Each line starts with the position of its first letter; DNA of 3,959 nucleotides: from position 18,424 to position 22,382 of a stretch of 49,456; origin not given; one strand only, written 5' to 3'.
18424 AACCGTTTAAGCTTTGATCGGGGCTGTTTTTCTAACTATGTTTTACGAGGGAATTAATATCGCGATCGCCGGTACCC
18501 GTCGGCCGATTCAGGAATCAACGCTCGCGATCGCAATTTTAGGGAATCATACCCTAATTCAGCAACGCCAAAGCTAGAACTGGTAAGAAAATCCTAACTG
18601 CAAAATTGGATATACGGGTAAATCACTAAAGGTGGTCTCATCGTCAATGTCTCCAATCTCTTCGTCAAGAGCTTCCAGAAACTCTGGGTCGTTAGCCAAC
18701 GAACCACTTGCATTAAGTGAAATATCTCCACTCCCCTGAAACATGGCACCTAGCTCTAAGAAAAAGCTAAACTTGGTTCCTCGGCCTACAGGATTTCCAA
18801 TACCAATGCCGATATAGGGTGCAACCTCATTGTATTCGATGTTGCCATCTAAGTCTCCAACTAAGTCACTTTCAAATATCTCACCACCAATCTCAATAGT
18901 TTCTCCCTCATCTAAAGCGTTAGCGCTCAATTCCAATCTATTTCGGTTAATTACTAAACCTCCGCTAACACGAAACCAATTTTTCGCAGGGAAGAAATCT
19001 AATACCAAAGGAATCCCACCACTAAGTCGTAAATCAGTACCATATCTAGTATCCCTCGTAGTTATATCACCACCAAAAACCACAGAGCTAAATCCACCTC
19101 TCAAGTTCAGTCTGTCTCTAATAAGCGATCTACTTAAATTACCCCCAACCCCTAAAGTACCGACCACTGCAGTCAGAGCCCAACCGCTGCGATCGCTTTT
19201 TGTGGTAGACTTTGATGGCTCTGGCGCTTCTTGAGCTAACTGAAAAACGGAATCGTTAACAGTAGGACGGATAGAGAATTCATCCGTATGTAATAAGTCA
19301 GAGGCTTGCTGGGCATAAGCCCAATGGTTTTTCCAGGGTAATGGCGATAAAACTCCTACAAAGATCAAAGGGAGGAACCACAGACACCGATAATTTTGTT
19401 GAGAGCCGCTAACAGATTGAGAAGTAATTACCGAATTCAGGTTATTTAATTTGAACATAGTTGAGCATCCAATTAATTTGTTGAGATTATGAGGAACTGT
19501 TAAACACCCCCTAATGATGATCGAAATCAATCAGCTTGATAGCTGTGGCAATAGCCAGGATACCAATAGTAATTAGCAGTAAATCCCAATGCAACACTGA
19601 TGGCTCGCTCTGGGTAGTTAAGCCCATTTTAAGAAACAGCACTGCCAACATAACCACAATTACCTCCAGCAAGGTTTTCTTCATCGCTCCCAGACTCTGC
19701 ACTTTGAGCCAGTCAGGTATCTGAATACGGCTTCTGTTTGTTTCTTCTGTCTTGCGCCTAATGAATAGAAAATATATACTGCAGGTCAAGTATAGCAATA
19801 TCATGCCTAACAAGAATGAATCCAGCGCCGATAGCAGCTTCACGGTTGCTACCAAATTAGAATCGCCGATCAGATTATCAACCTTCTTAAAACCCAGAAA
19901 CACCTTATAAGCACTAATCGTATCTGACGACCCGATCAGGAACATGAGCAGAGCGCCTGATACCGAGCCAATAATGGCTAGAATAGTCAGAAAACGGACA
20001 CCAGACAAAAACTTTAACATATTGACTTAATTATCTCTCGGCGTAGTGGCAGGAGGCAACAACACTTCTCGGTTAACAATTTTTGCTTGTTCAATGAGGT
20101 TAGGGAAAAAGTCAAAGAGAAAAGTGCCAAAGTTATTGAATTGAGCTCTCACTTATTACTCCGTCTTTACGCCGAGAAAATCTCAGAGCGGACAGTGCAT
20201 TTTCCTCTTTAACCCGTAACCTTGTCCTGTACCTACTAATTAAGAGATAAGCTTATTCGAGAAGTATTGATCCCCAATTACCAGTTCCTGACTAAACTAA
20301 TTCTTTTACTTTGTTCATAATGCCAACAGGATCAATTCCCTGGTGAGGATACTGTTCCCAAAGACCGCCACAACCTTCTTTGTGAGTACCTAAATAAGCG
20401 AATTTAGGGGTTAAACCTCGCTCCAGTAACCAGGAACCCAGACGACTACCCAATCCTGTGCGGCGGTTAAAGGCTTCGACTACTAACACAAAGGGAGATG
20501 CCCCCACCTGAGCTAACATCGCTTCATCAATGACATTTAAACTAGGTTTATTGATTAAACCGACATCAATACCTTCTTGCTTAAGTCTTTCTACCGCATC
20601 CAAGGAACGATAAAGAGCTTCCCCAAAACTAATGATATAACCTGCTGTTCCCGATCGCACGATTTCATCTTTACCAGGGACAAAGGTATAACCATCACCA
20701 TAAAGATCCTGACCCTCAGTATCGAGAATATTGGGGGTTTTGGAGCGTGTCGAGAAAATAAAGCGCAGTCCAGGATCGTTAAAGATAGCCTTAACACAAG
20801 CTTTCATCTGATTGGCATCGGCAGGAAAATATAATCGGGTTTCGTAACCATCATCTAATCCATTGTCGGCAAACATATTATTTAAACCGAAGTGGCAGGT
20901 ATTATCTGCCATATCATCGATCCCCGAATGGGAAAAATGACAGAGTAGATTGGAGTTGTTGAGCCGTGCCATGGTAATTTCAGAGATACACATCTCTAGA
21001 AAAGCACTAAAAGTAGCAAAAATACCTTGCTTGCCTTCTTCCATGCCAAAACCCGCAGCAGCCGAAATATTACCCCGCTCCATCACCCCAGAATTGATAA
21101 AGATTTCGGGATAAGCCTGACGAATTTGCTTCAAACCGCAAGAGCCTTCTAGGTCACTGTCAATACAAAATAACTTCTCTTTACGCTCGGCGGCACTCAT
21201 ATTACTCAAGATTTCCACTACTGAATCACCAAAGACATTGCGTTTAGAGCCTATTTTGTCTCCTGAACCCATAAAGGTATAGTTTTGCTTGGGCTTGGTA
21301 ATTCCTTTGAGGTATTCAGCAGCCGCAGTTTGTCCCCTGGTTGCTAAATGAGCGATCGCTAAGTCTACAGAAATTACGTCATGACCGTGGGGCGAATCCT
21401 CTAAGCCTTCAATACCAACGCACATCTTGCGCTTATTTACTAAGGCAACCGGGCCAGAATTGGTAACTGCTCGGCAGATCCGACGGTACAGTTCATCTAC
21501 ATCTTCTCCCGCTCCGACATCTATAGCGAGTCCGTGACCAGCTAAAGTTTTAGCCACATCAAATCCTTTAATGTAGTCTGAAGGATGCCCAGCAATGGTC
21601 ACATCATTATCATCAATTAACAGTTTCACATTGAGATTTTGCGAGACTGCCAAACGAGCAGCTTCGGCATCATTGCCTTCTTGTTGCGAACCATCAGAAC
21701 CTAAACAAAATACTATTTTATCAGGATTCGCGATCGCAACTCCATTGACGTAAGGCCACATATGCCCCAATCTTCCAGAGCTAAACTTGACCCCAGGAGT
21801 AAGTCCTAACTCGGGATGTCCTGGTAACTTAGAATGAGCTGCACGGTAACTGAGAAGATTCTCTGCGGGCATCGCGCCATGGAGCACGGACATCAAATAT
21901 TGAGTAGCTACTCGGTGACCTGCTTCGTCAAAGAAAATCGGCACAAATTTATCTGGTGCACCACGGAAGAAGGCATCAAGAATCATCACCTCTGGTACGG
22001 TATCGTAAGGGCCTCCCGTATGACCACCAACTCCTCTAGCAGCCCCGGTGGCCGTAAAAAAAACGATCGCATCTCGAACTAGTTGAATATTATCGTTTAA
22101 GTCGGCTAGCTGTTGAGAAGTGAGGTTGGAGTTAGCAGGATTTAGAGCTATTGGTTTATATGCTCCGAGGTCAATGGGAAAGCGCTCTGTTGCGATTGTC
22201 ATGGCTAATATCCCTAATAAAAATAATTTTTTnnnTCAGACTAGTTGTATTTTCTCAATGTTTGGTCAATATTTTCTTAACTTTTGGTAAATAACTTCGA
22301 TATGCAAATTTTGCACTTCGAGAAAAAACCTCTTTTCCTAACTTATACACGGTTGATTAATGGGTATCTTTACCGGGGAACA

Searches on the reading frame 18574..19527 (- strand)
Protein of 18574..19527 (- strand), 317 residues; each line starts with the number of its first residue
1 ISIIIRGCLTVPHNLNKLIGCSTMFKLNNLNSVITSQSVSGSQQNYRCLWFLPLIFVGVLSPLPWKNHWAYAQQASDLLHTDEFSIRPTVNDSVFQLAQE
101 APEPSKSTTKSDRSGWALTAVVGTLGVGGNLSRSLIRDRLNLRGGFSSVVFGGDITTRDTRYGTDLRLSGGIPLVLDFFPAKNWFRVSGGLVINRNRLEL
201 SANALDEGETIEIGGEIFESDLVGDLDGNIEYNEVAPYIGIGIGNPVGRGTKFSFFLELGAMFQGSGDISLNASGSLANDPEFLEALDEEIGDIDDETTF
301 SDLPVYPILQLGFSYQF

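Call 24: search_protein_families(library=ncbifam, proteins=[window:18574-19527:-], max_evalue=0.001)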
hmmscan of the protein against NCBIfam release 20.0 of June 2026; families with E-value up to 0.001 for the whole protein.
window:18574-19527:- (317 aa): 1 family
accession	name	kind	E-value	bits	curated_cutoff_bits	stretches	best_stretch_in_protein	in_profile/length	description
NF038067.1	OMP_CarO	equivalog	2.3e-11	43.6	300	1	120-317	45-249/249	ornithine uptake porin CarO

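Call 25: search_protein_families(library=pfam, proteins=[window:18574-19527:-], max_evalue=0.001)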
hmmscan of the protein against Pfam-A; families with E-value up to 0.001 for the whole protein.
window:18574-19527:- (317 aa): 0 families

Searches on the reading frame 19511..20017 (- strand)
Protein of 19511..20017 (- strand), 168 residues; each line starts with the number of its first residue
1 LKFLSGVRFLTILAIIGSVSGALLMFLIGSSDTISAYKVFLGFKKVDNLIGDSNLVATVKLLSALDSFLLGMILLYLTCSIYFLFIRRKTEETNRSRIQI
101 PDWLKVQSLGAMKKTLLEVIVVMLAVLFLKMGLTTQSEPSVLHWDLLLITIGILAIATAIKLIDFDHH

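Call 24: search_protein_families(library=ncbifam, proteins=[window:19511-20017:-], max_evalue=0.001)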
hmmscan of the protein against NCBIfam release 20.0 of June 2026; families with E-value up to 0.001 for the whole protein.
window:19511-20017:- (168 aa): 0 families

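Call 25: search_protein_families(library=pfam, proteins=[window:19511-20017:-], max_evalue=0.001)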
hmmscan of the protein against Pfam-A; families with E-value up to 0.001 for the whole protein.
window:19511-20017:- (168 aa): 1 family
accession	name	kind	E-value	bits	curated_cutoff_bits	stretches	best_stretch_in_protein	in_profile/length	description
PF03350.21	UPF0114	-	1.2e-21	77.6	23.1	1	5-131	2-116/117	Uncharacterized protein family, UPF0114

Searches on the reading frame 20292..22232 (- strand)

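Call 24: search_protein_families(library=ncbifam, proteins=[window:20292-22232:-], max_evalue=0.001)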
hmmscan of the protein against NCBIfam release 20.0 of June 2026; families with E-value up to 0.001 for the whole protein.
window:20292-22232:- (646 aa): 11 families
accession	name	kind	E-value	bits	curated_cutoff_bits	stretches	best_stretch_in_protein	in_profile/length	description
NF004556.0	PRK05899.2-2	equivalog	2.9e-69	234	575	1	35-645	7-637/639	transketolase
NF004559.0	PRK05899.2-5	equivalog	7.1e-54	183.1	488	1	104-646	78-624/627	transketolase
TIGR00232.1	tktlase_bact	equivalog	9.2e-22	77.1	682.25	2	103-306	59-279/654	transketolase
NF004558.0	PRK05899.2-4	equivalog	4.3e-14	51.8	788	1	103-293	62-263/651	transketolase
TIGR00204.1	dxs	equivalog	6.6e-14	51.3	465.95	1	326-606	308-573/616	1-deoxy-D-xylulose-5-phosphate synthase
NF008968.0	PRK12315.1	subfamily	1.7e-13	49.7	510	1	339-605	286-540/582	1-deoxy-D-xylulose-5-phosphate synthase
NF003933.0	PRK05444.2-2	equivalog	3.5e-13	48.9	395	1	326-619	287-576/606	1-deoxy-D-xylulose-5-phosphate synthase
NF008854.0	PRK11892.1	equivalog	1.3e-06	27.4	454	1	514-605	326-418/464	pyruvate dehydrogenase complex E1 component subunit beta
NF006667.0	PRK09212.1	subfamily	1.2e-05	24.4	321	1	518-605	191-279/327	pyruvate dehydrogenase complex E1 component subunit beta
NF004813.0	PRK06163.1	equivalog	0.00041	20.1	240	1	151-265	55-169/202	hypothetical protein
NF003616.0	PRK05261.1-1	subfamily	0.00061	18.1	777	0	144-194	132-185/788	phosphoketolase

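Call 25: search_protein_families(library=pfam, proteins=[window:20292-22232:-], max_evalue=0.001)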
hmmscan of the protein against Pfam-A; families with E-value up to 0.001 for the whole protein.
window:20292-22232:- (646 aa): 3 families
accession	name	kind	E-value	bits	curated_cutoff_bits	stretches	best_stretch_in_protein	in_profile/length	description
PF00456.26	Transketolase_N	-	6.4e-16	58.7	22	1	103-267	61-241/334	Transketolase, thiamine diphosphate binding domain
PF02780.25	Transketolase_C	-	7.2e-11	42.5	25.9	1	520-604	1-86/124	Transketolase, C-terminal domain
PF02779.29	Transket_pyr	-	8e-10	39.1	27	1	347-499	16-172/174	Transketolase, pyrimidine binding domain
